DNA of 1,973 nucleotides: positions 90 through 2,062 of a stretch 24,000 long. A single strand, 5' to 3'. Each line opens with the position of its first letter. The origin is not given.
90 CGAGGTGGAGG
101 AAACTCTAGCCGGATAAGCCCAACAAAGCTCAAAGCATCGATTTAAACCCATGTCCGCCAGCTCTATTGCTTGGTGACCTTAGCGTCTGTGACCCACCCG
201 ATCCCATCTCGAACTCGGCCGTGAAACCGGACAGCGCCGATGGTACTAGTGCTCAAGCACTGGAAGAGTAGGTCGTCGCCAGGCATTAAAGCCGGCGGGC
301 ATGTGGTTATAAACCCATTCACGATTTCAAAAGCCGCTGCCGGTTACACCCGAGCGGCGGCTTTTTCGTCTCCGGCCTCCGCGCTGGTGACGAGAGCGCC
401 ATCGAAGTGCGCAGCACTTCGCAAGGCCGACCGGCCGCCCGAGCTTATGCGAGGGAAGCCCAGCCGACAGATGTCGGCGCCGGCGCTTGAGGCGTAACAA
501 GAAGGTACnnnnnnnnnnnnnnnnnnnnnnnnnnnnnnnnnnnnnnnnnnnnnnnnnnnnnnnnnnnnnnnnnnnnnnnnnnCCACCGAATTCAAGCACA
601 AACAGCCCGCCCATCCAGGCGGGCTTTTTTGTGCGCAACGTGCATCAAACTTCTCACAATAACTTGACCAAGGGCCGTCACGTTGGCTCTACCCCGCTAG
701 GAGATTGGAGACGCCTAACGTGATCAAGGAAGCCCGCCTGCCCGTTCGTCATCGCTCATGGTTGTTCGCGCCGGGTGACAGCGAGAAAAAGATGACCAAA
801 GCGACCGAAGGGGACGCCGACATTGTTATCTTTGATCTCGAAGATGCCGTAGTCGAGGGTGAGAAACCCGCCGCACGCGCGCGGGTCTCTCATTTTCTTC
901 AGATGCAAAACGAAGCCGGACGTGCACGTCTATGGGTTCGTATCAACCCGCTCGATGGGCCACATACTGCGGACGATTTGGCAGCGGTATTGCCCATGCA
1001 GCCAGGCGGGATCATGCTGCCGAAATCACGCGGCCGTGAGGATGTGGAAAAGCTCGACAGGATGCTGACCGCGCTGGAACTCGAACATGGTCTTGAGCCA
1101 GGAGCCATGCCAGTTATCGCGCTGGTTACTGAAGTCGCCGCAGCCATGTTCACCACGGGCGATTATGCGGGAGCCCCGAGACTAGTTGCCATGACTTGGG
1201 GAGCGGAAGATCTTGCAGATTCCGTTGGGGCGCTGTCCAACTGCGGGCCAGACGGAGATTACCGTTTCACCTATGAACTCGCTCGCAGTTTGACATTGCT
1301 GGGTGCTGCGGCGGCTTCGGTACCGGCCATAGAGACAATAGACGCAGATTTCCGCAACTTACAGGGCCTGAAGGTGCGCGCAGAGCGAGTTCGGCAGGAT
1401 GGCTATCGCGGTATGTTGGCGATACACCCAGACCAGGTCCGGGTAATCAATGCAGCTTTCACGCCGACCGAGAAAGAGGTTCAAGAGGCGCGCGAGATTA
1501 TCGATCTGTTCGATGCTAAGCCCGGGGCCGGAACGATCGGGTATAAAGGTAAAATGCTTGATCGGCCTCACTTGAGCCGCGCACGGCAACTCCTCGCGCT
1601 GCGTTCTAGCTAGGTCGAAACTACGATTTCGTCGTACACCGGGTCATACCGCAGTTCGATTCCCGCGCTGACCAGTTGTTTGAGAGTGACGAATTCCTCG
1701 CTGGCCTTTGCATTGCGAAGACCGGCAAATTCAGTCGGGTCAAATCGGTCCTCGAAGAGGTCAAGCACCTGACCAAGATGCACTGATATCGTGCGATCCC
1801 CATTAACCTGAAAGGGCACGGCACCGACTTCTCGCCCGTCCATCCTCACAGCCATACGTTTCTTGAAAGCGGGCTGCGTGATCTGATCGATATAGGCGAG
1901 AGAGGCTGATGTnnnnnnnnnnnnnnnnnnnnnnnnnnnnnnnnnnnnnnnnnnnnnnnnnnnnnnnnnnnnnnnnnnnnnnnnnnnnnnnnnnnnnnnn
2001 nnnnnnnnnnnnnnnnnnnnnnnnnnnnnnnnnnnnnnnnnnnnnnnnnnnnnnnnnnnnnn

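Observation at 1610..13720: Expanded, unidirectional curli-type amyloid secretion locus without CsgE/CsgD and with three unassigned accessory genes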

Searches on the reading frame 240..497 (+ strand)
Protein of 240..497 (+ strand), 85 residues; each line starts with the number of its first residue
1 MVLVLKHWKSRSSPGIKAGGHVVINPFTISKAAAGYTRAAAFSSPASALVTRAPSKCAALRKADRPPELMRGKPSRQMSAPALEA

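Call 6: search_protein_families(library=pfam, proteins=[window:240-497:+], max_evalue=0.001)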
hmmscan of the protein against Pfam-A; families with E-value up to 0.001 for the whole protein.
window:240-497:+ (85 aa): 0 families

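Call 101: search_protein_families(library=pfam, alignment_id=A6, max_evalue=0.01)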
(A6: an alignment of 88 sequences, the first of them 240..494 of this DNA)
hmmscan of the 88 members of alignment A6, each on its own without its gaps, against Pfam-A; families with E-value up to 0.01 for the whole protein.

A. member 1, window:240-494:+ (85 aa): 0 families

B. families by the number of members that match (of 88 scanned): 15 families
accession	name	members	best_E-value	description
PF07012.17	Curlin_rpt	5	8e-49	Curlin associated repeat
PF07690.21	MFS_1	2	5.2e-24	Major Facilitator Superfamily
PF00933.27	Glyco_hydro_3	1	6.5e-78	Glycosyl hydrolase family 3 N terminal domain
PF03783.19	CsgG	1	1.3e-59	Curli production assembly/transport component CsgG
PF13377.12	Peripla_BP_3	1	6.6e-37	Periplasmic binding protein-like domain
PF10614.14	CsgF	1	2.4e-30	Type VIII secretion system (T8SS), CsgF protein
PF01915.27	Glyco_hydro_3_C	1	1e-29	Glycosyl hydrolase family 3 C-terminal domain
PF03328.21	HpcH_HpaI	1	1.1e-29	HpcH/HpaI aldolase/citrate lyase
PF00459.30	Inositol_P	1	3.3e-29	Inositol monophosphatase family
PF00532.27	Peripla_BP_1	1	6.5e-21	Periplasmic binding proteins and sugar binding domain of LacI family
PF00593.30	TonB_dep_Rec_b-barrel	1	9.3e-19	TonB dependent receptor-like, beta-barrel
PF00356.27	LacI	1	2.1e-16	Bacterial regulatory proteins, lacI family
PF15617.12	C-C_Bond_Lyase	1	6.7e-11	C-C_Bond_Lyase of the TIM-Barrel fold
PF18559.7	Exop_C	1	0.0044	Galactose-binding domain-like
PF17702.6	DUF5548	1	0.0063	Family of unknown function (DUF5548)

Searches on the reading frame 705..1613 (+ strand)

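Call 6: search_protein_families(library=pfam, proteins=[window:705-1613:+], max_evalue=0.001)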
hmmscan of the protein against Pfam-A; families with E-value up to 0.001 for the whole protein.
window:705-1613:+ (302 aa): 2 families
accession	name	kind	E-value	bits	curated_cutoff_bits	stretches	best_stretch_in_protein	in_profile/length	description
PF03328.21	HpcH_HpaI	-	1.1e-29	103.8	25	1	17-242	1-221/221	HpcH/HpaI aldolase/citrate lyase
PF15617.12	C-C_Bond_Lyase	-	6.7e-11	42.4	28.4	1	220-298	236-313/320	C-C_Bond_Lyase of the TIM-Barrel fold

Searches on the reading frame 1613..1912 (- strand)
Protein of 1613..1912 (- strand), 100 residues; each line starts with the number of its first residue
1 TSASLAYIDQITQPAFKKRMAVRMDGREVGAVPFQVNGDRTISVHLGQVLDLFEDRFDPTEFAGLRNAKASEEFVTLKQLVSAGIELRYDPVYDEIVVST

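Call 20: find_homologous_proteins(query=A2, max_evalue=0.001)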
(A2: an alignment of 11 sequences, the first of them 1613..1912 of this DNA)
Query A2 (11 sequences) (100 aa, profile of the alignment): 81 proteins with E <= 0.001 among 6333 candidates.
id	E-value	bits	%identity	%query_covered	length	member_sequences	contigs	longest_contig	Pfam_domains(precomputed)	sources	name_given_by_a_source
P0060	2.1e-58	214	41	83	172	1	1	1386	-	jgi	jgi:hypothetical protein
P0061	3.6e-58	213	35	83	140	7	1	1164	-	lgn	-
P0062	1.2e-57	211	36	85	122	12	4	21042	-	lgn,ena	-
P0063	2.6e-57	210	36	84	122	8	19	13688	-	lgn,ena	-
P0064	4.4e-57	209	37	83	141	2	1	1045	-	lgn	-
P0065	1.5e-56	208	37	83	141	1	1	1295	-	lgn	-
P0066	3.3e-56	207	40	84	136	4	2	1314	-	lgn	-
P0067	1.3e-55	205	39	82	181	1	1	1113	-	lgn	-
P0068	1.4e-55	205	36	80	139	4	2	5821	-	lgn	-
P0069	2.2e-55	204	38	84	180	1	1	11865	-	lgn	-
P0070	2.8e-55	204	36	80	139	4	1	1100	-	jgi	jgi:hypothetical protein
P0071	5.5e-55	203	37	83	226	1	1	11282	-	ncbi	-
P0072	5.7e-55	203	36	83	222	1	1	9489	-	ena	-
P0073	7.7e-55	202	38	82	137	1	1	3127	-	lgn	-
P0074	8.7e-55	202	35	85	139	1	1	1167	-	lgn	-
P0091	2.4e-50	188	39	77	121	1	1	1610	-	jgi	jgi:hypothetical protein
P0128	7.2e-23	99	46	84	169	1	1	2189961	-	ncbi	-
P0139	1.1e-12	66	46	39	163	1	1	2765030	-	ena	-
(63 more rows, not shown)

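Call 30: predict_structure(alignment_id=A3)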
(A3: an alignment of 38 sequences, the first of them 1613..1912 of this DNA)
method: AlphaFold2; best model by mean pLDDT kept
length: 100 residues; sequences in the alignment: 38
mean_pLDDT: 86.6   pTM: 0.71
mean pLDDT of the five models: 86.6, 86.3, 86.1, 86.0, 85.6
residues with pLDDT >= 90: 76; 70-90: 6; 50-70: 13; < 50: 5
segments of 3 or more residues with pLDDT < 50: 12-14
pLDDT, mean of each block of 10 residues (from residue 1): 53 63 94 93 95 94 96 95 93 90
secondary structure, 60 per line:
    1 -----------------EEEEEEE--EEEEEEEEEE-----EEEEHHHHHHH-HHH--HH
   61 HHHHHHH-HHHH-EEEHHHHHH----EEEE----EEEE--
elements in order: E18-24 E27-36 E42-45 H46-52 H59-67 H69-72 E74-76 H77-82 E87-90 E95-98

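Call 33: fold_search(model_id=the predicted structure, library=pdb)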
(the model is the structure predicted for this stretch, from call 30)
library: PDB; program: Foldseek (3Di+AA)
matches with E <= 10: 295; with E <= 0.001: 0
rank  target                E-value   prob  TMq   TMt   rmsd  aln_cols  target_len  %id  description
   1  1zdv_MODEL_1_A        1.6e-02  0.98  0.44  0.40   5.0        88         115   15  Solution Structure of the type 1 pilus assembly platform FimD(25-139) (released 2005-06-14)
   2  1ze3_D                3.2e-02  0.92  0.41  0.36   5.7        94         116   12  Crystal Structure of the Ternary Complex of FIMD (N-Terminal Domain) with FIMC and the Pilin Domain of FIMH (released 2005-06-14)
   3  4b0e_B                4.5e-02  0.94  0.46  0.47   4.8        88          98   14  Crystal structure of the Caf1A usher protein N-terminal domain from Yersinia pestis (released 2012-09-26)
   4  3bwu_D                6.2e-02  0.77  0.40  0.35   7.6       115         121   11  Crystal structure of the ternary complex of FimD (N-Terminal Domain, FimDN) with FimC and the N-terminally truncated p (released 2008-03-04)
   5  7b0x_D                9.1e-02  0.80  0.41  0.36   5.5        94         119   13  Crystal structure of the ternary complex of the E. coli type 1 pilus proteins FimC, FimI and the N-terminal domain of  (released 2021-12-08)
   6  1zdx_MODEL_1_A        9.7e-02  0.89  0.47  0.46   4.8        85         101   14  Solution Structure of the type 1 pilus assembly platform FimD(25-125) (released 2005-06-14)
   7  3rfz_E                1.7e-01  0.77  0.45  0.08   4.8        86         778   13  Crystal structure of the FimD usher bound to its cognate FimC:FimH substrate (released 2011-06-01)
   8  4b0e_A                2.2e-01  0.72  0.45  0.47   4.8        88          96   16  Crystal structure of the Caf1A usher protein N-terminal domain from Yersinia pestis (released 2012-09-26)
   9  3rfz_B                2.2e-01  0.69  0.43  0.08   5.0        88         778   14  Crystal structure of the FimD usher bound to its cognate FimC:FimH substrate (released 2011-06-01)
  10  2dyi                  2.2e-01  0.66  0.35  0.24   5.3        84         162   19  Crystal structure of 16S ribosomal RNA processing protein RimM from Thermus thermophilus HB8 (released 2007-03-14)
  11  3a1p_A                2.4e-01  0.51  0.31  0.21   5.6        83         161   17  Structure of Ribosome maturation protein RimM and Ribosomal protein S19 (released 2010-04-21)
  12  4rdm_B                2.4e-01  0.25  0.30  0.21   7.7        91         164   15  Crystal structure of R.NgoAVII restriction endonuclease B3 domain with cognate DNA (released 2014-12-24)
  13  4rd5_B                2.7e-01  0.35  0.36  0.26   7.0        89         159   18  Crystal structure of R.NgoAVII restriction endonuclease B3 domain with cognate DNA (released 2014-12-24)
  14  4v07_A                3.3e-01  0.13  0.26  0.14   9.4       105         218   20  Dimeric pseudorabies virus protease pUL26N at 2.1 A resolution (released 2015-07-15)
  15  4b0e_C                3.5e-01  0.60  0.45  0.48   4.7        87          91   15  Crystal structure of the Caf1A usher protein N-terminal domain from Yersinia pestis (released 2012-09-26)
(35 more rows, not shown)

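Call 35: search_protein_families(library=pfam, alignment_id=A3, max_evalue=1)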
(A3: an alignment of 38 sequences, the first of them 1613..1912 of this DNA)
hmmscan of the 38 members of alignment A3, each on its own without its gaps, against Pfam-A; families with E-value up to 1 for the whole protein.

A. member 1, window:1613-1912:- (100 aa): 0 families

B. families by the number of members that match (of 38 scanned): 5 families
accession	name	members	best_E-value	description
PF12277.13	DUF3618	6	0.0073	Protein of unknown function (DUF3618)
PF07504.19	FTP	1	0.026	Fungalysin/Thermolysin Propeptide Motif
PF05568.16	ASFV_J13L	1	0.058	African swine fever virus J13L protein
PF06597.16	Clostridium_P47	1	0.086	Clostridium P-47 protein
PF06776.18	IalB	1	0.19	Invasion associated locus B (IalB) protein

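Call 38: search_solved_structures(query=A2, max_evalue=10)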
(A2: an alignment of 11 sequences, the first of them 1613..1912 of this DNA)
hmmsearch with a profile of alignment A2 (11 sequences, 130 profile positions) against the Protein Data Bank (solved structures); distinct sequences matched with E-value up to 10: 0.

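Call 56: find_encoding_contigs(protein=P0128, flank=10000, max_places=2)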
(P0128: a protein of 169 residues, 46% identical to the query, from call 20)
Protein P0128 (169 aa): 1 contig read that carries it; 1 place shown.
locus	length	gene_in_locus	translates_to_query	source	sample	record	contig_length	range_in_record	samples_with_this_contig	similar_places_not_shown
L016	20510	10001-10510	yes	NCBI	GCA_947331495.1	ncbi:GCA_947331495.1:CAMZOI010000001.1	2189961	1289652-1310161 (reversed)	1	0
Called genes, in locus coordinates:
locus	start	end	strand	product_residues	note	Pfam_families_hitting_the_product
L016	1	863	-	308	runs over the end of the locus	PF00303:Thymidylat_synt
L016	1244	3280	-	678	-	-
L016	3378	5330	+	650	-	PF13676:TIR_2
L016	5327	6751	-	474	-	PF21105:DyP_N (weak)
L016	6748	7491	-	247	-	-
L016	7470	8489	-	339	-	PF00199:Catalase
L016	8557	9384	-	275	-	PF00561:Abhydrolase_1, PF12146:Hydrolase_4, PF12697:Abhydrolase_6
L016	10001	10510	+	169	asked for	-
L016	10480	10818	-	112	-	-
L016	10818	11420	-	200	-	-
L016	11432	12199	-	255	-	-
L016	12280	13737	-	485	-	-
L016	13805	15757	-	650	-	-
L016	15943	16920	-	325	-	PF03783:CsgG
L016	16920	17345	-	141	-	PF10614:CsgF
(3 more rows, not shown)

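Call 57: find_encoding_contigs(protein=P0139, flank=10000, max_places=2)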
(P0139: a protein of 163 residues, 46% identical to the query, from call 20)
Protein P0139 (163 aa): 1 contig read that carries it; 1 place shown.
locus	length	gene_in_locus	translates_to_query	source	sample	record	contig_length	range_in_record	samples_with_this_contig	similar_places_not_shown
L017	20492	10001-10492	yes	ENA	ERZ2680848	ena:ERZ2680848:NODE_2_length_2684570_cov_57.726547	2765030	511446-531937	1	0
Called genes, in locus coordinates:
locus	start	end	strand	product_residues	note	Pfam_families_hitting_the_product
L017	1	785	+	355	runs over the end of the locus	PF00696:AA_kinase (weak)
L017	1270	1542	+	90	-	PF00763:THF_DHG_CYH (weak)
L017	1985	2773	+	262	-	-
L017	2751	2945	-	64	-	-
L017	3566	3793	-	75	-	-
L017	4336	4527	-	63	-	-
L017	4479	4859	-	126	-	-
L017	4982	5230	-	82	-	PF00118:Cpn60_TCP1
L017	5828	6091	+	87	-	-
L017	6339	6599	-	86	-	-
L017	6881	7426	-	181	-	-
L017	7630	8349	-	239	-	PF01554:MatE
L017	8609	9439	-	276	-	-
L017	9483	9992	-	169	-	-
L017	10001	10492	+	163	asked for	-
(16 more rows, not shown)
